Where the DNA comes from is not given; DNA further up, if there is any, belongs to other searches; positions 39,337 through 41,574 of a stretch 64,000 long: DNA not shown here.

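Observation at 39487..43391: Tandem pair of paralogous roughly 650-aa Cys-rich lipoproteins of unknown function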

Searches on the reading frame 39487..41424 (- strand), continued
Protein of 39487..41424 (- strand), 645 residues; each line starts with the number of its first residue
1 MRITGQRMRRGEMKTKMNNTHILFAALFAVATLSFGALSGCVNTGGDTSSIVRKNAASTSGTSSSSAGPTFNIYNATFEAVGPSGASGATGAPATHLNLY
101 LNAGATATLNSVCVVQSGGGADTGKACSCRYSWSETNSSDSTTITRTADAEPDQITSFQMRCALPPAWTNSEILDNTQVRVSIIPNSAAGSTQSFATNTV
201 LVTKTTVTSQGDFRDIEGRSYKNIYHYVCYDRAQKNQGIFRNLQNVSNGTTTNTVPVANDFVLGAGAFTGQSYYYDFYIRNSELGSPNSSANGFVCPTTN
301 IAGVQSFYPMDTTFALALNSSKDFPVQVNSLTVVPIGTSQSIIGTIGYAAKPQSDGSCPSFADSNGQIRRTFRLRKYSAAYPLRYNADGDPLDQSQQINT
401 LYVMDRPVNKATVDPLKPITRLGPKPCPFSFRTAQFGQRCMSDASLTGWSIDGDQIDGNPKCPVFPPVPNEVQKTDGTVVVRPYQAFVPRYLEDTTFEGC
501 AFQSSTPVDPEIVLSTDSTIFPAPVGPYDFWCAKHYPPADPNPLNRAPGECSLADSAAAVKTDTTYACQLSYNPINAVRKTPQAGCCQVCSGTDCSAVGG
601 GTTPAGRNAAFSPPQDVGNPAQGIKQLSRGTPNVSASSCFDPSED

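Call 47: search_protein_families(library=pfam, proteins=[P0083, P0087, P0155, P0122, P0143, P0097, P0090, P0131, P0157, P0168], max_evalue=0.01)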
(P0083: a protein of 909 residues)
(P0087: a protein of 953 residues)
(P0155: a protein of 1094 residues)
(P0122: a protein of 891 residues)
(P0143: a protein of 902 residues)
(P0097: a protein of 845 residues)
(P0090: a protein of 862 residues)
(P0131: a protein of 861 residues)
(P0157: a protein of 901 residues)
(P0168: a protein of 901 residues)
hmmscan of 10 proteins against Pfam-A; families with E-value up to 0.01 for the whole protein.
P0083 (909 aa): 0 families

P0087 (953 aa): 0 families

P0155 (1094 aa): 0 families

P0122 (891 aa): 0 families

P0143 (902 aa): 0 families

P0097 (845 aa): 0 families

P0090 (862 aa): 0 families

P0131 (861 aa): 0 families

P0157 (901 aa): 0 families

P0168 (901 aa): 0 families

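Call 48: list_cluster_members(proteins=[P0079, P0080, P0083, P0087, P0155, P0091, P0110, P0123, P0136, P0169])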
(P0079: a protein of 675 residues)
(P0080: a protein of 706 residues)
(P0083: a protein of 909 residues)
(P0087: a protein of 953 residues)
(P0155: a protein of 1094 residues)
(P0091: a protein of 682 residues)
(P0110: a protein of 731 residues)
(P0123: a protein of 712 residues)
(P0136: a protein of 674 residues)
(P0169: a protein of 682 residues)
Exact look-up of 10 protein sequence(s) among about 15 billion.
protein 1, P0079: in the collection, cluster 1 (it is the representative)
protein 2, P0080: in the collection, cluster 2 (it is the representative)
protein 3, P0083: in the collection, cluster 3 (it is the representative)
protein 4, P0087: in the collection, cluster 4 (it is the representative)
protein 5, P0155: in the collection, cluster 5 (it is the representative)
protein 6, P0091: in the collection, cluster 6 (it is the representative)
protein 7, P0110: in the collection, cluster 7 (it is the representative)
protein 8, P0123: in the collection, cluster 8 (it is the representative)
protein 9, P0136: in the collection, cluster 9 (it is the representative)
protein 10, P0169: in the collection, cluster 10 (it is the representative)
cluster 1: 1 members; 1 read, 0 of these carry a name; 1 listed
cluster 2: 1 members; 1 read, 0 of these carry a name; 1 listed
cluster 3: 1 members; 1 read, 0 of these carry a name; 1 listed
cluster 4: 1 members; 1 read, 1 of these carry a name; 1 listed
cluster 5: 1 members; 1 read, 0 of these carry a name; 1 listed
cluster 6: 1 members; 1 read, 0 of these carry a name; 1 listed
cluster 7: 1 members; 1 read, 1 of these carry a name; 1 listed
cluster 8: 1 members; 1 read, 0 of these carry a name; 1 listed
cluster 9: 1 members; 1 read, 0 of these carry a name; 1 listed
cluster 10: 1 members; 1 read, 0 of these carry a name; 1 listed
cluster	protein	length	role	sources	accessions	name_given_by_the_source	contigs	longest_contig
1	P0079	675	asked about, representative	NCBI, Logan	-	-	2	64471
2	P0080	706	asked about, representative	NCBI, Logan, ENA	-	-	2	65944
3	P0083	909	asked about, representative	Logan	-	-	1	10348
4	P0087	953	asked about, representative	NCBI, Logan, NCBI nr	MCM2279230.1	MAG: hypothetical protein NDJ89_14230 [Oligoflexia bacterium] | hypothetical protein [Oligoflexia bacterium]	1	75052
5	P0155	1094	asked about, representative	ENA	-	-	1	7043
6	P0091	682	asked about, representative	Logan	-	-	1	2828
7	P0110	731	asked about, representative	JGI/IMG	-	hypothetical protein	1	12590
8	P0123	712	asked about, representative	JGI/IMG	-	-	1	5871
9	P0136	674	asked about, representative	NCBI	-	-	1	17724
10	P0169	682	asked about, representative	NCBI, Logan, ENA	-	-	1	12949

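Call 56: find_encoding_contigs(protein=P0033, flank=10000, max_places=1)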
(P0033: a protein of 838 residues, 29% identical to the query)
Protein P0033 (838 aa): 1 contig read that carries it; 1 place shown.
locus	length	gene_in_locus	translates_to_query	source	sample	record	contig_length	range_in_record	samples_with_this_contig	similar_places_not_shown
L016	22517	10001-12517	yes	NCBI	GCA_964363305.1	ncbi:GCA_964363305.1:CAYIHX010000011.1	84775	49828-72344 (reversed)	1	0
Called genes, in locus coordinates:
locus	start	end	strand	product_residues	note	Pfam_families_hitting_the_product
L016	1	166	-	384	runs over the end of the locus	PF03283:PAE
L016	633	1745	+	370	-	-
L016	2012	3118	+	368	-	-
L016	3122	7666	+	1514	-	PF13415:Beta-prop_FBX42 (faint), PF24981:Beta-prop_ATRN-LZTR1 (faint), PF24681:Kelch_KLHDC2_KLHL20_DRC7 (weak)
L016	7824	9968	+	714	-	-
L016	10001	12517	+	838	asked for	-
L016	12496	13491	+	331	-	PF00849:PseudoU_synth_2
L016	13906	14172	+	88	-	-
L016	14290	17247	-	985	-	PF08471:Ribonuc_red_2_N, PF02867:Ribonuc_red_lgC, PF12637:TSCPD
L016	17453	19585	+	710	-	PF05048:NosD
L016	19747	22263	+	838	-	-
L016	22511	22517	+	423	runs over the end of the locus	PF13173:AAA_14, PF13635:DUF4143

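Call 57: find_encoding_contigs(protein=P0087, flank=10000, max_places=1)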
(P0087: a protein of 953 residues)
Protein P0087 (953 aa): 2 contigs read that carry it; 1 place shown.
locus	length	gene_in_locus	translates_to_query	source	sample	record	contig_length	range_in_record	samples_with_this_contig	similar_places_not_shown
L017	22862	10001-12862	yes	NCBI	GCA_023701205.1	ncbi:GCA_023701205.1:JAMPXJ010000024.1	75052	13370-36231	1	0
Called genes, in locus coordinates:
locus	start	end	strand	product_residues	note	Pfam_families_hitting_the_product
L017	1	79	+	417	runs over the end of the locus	-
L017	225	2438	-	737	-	PF00999:Na_H_Exchanger, PF02080:TrkA_C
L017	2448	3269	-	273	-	PF13677:MotB_plug, PF00691:OmpA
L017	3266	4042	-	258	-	PF20560:MotA_N, PF01618:MotA_ExbB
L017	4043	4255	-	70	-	PF06289:FlbD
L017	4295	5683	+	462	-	PF06271:RDD (faint)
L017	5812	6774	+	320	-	-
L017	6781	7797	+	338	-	-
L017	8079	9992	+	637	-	-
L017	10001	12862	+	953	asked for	-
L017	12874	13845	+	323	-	PF00849:PseudoU_synth_2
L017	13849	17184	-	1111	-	PF08471:Ribonuc_red_2_N, PF02867:Ribonuc_red_lgC, PF12637:TSCPD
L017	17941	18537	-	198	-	-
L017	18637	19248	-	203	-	-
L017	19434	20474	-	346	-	-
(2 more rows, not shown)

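Call 69: find_encoding_contigs(protein=P0199, flank=10000, max_places=1)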
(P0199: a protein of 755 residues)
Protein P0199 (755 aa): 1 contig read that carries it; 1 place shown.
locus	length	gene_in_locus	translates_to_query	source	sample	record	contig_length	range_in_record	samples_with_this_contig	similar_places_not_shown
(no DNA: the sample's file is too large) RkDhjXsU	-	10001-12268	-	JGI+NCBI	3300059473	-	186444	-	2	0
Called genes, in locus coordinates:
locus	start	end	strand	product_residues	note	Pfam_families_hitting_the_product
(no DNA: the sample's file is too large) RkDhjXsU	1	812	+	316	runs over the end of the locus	PF13489:Methyltransf_23, PF01209:Ubie_methyltran, PF13649:Methyltransf_25, PF13847:Methyltransf_31, PF08241:Methyltransf_11, PF08242:Methyltransf_12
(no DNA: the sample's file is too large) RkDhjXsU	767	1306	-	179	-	-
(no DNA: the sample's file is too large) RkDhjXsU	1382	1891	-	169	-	-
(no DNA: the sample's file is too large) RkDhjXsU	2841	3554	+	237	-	-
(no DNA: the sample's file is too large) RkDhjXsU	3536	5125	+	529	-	PF01347:TPR_Vitellogenin, PF02985:HEAT (faint), PF13646:HEAT_2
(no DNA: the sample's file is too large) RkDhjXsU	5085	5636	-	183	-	-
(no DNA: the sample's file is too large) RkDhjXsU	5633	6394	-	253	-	-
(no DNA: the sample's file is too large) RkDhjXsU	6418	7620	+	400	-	-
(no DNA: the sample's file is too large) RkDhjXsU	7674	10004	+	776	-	-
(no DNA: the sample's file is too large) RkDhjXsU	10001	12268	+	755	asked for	-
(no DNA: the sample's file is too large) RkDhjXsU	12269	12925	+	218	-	PF00849:PseudoU_synth_2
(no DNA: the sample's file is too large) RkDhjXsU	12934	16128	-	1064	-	PF08471:Ribonuc_red_2_N, PF02867:Ribonuc_red_lgC, PF12637:TSCPD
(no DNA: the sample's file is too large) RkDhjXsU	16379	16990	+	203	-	-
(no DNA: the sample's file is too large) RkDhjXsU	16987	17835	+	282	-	PF00413:Peptidase_M10, PF10462:Peptidase_M66 (weak)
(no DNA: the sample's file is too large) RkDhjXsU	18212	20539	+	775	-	-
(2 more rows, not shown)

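Call 70: find_encoding_contigs(protein=P0200, flank=10000, max_places=1)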
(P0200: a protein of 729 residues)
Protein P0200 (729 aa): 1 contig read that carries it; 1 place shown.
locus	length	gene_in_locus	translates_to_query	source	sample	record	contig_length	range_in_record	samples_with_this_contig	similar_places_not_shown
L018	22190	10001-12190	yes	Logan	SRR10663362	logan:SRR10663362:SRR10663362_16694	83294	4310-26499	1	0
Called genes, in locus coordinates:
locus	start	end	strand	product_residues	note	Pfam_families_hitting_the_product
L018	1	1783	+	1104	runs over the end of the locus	PF08471:Ribonuc_red_2_N, PF02867:Ribonuc_red_lgC, PF12637:TSCPD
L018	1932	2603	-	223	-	PF00849:PseudoU_synth_2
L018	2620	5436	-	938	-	-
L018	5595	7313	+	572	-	PF17164:DUF5122 (faint)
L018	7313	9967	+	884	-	-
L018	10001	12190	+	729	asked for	-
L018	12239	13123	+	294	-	-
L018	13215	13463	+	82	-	PF00886:Ribosomal_S16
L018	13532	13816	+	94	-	PF13083:KH_KhpA-B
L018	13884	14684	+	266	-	PF01746:tRNA_m1G_MT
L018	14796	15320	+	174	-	PF09936:Methyltrn_RNA_4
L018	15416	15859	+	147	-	PF01245:Ribosomal_L19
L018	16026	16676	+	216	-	PF01351:RNase_HII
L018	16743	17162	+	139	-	PF02021:UPF0102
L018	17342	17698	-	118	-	PF01740:STAS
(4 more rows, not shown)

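Call 71: find_encoding_contigs(protein=P0191, flank=10000, max_places=1)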
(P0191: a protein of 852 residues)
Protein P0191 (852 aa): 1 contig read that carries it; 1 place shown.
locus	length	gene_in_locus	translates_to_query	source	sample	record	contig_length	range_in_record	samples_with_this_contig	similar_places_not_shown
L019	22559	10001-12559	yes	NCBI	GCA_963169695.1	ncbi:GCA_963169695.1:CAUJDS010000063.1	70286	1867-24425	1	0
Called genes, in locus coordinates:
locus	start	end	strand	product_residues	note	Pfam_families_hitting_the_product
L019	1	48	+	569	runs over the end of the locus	PF00801:PKD (faint), PF19077:Big_13 (faint)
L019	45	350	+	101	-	-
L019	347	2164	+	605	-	PF00498:FHA, PF16697:Yop-YscD_cpl (weak)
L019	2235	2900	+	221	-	PF01618:MotA_ExbB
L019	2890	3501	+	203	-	PF02472:ExbD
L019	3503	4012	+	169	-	PF02472:ExbD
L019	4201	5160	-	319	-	PF01844:HNH (weak)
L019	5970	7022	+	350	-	-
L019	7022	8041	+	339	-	-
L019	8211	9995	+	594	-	-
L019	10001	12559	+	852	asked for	-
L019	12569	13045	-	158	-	-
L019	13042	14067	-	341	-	-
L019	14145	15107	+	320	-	PF00849:PseudoU_synth_2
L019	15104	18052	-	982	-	PF00317:Ribonuc_red_lgN (weak), PF08471:Ribonuc_red_2_N, PF02867:Ribonuc_red_lgC, PF12637:TSCPD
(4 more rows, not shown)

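Call 89: search_protein_families(library=padloc, proteins=[window:39487-41388:-], max_evalue=0.1)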
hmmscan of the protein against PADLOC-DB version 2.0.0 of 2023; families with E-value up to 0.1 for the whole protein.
window:39487-41388:- (633 aa): 0 families

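Call 90: search_protein_families(library=phrogs, proteins=[window:39487-41388:-], max_evalue=0.1)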
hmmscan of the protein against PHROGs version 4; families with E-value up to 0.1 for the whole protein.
window:39487-41388:- (633 aa): 0 families

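Call 94: list_cluster_members(proteins=[P0081, P0082, P0084, P0086, P0089, P0093, P0099, P0104, P0117, P0139])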
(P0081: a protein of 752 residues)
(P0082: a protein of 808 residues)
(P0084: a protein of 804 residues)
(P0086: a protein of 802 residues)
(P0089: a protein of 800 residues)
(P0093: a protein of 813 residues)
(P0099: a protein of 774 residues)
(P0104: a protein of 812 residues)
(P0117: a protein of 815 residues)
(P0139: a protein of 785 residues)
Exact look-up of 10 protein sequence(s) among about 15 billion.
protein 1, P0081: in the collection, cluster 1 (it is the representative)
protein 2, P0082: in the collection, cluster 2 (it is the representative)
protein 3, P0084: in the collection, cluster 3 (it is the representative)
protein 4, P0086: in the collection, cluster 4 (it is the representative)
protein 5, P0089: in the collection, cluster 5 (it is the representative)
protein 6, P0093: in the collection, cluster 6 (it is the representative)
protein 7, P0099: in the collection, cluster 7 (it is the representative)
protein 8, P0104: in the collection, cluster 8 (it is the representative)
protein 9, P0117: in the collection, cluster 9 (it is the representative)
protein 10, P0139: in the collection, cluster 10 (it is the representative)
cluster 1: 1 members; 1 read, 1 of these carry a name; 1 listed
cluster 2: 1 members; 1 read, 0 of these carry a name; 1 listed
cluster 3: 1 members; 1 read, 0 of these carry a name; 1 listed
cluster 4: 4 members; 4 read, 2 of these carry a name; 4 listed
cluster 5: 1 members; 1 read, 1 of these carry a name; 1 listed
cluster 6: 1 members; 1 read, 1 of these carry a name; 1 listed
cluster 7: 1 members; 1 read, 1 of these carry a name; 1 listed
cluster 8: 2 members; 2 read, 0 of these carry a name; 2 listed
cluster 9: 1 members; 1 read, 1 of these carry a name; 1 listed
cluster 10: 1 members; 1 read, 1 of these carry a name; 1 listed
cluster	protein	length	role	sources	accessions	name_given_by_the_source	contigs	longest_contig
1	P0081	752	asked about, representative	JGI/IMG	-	hypothetical protein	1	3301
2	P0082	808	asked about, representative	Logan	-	-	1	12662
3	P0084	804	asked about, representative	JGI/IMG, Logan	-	-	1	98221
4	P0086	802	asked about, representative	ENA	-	-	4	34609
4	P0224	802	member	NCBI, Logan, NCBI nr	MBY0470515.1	hypothetical protein K2X30_05050 [bacterium] | hypothetical protein [bacterium]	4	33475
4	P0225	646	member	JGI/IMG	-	hypothetical protein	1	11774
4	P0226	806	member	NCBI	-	-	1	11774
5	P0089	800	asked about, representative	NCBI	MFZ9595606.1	MAG: hypothetical protein ACO3A2_05955 [Bdellovibrionia bacterium]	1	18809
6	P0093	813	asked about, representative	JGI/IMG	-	hypothetical protein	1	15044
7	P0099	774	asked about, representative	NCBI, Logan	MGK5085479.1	hypothetical protein WDW37_19500 [Bdellovibrionota bacterium FG-1]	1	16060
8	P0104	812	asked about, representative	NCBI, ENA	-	-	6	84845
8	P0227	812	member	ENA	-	-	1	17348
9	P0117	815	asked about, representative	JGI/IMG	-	hypothetical protein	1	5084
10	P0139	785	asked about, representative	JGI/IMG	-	hypothetical protein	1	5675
